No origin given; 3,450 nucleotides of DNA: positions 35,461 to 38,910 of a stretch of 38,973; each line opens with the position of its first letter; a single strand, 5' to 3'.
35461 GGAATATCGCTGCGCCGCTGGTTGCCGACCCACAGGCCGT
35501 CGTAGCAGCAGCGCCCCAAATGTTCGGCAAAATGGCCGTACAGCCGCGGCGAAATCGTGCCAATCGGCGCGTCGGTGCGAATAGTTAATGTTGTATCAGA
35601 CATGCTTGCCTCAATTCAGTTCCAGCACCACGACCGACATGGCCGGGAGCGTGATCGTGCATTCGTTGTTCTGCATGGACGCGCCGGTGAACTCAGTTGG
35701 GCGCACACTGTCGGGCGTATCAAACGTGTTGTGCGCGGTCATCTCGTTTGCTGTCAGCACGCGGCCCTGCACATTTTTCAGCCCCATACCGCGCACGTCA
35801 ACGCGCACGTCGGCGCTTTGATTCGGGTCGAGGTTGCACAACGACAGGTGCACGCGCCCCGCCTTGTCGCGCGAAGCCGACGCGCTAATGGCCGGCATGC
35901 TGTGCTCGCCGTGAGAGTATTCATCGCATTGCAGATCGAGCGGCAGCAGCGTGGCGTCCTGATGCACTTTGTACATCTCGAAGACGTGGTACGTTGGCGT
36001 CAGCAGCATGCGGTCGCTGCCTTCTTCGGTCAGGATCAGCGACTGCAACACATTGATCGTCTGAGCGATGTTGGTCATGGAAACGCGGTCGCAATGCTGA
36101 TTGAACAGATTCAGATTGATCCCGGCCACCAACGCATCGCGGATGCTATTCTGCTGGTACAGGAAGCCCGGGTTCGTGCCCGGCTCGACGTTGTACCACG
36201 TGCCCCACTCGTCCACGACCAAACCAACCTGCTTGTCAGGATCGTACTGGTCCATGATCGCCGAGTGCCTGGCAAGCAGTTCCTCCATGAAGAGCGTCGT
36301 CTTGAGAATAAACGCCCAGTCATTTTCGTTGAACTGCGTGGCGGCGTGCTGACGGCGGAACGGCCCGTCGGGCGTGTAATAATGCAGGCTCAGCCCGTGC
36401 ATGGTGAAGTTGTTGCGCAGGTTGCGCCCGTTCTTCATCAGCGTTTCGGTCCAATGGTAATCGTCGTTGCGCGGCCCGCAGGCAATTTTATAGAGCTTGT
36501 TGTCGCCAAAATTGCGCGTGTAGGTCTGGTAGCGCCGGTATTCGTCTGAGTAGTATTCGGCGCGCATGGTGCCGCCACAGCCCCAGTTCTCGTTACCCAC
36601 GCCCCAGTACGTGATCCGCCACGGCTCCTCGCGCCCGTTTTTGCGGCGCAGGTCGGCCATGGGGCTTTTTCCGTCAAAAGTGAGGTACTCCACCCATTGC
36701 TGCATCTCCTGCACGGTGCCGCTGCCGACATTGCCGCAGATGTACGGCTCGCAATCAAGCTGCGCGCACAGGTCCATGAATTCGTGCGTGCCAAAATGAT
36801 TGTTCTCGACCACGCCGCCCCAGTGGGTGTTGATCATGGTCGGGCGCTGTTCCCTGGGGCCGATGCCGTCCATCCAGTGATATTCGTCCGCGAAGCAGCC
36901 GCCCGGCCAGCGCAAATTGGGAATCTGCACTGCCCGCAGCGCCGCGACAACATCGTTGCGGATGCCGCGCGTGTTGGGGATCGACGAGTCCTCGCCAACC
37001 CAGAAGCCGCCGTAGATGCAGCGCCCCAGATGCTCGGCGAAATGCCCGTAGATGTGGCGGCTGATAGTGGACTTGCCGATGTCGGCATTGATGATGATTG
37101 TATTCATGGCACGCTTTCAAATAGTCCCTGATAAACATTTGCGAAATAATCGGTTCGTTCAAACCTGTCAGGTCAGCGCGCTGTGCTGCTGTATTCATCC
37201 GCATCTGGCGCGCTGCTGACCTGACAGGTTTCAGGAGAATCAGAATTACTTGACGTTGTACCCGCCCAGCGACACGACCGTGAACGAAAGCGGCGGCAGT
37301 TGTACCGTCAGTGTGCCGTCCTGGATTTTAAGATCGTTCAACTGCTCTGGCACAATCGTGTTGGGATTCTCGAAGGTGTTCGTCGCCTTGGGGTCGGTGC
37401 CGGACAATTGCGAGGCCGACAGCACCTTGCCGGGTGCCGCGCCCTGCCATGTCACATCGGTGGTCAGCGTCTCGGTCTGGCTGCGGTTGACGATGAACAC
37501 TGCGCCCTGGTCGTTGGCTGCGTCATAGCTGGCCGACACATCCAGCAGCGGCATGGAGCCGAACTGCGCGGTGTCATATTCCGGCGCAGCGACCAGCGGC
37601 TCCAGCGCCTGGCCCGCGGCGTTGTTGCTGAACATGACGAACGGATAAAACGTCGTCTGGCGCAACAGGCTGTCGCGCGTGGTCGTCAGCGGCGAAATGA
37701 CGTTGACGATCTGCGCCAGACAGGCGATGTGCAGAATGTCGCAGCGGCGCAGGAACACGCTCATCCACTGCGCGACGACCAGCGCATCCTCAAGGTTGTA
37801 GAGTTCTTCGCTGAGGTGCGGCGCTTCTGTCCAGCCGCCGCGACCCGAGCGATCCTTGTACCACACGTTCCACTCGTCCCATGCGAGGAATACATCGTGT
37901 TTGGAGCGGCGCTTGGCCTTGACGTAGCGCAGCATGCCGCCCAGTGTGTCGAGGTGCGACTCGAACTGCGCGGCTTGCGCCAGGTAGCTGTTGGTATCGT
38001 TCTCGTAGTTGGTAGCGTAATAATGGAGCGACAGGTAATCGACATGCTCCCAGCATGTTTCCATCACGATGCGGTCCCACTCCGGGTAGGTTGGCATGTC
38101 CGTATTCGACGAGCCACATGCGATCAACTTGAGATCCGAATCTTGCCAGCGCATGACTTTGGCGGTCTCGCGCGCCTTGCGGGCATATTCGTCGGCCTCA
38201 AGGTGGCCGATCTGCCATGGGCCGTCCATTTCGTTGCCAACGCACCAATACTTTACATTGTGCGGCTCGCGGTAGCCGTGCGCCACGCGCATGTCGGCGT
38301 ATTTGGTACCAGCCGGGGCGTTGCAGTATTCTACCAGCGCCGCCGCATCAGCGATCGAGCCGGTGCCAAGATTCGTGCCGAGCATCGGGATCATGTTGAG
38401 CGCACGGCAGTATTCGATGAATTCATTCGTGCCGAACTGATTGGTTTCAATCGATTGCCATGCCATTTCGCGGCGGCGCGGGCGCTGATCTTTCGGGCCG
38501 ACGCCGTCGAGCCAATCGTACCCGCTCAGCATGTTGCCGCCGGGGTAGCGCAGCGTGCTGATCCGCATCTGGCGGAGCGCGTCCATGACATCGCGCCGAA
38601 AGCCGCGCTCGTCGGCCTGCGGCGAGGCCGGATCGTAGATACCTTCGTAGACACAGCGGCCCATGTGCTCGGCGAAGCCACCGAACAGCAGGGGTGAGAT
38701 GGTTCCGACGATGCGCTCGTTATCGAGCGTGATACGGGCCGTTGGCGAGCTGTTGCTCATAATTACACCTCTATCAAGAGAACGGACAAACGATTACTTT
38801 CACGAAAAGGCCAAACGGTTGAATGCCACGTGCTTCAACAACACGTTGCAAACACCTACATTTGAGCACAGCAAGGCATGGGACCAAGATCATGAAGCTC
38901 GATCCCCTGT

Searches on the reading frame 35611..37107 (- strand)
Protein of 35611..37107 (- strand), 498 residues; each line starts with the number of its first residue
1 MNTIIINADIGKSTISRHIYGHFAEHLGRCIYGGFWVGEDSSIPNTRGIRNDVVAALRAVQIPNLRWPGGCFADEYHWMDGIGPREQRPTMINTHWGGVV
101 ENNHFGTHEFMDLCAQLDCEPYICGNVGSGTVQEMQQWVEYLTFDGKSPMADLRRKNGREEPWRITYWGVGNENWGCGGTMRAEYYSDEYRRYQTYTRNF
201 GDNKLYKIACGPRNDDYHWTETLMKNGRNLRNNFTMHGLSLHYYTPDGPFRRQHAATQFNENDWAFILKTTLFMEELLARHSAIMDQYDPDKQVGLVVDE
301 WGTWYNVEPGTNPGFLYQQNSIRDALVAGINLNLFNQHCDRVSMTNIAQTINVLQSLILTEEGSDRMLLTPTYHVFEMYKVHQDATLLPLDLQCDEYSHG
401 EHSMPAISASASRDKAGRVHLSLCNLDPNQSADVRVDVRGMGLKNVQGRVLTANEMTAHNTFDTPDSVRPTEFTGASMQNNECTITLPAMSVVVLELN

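Call 82: search_protein_families(library=pfam, proteins=[window:35611-37107:-], max_evalue=0.0001)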
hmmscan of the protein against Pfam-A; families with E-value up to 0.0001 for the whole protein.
window:35611-37107:- (498 aa): 1 family
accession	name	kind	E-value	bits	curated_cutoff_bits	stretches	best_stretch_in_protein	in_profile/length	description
PF06964.18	Alpha-L-AF_C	-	2.4e-55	187.7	27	1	299-491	1-165/165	Alpha-L-arabinofuranosidase C-terminal domain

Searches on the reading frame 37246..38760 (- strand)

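Call 82: search_protein_families(library=pfam, proteins=[window:37246-38760:-], max_evalue=0.0001)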
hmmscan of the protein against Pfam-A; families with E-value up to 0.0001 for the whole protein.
window:37246-38760:- (504 aa): 1 family
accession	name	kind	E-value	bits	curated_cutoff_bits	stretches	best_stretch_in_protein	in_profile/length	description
PF06964.18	Alpha-L-AF_C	-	3.7e-47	161.1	27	1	295-492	1-165/165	Alpha-L-arabinofuranosidase C-terminal domain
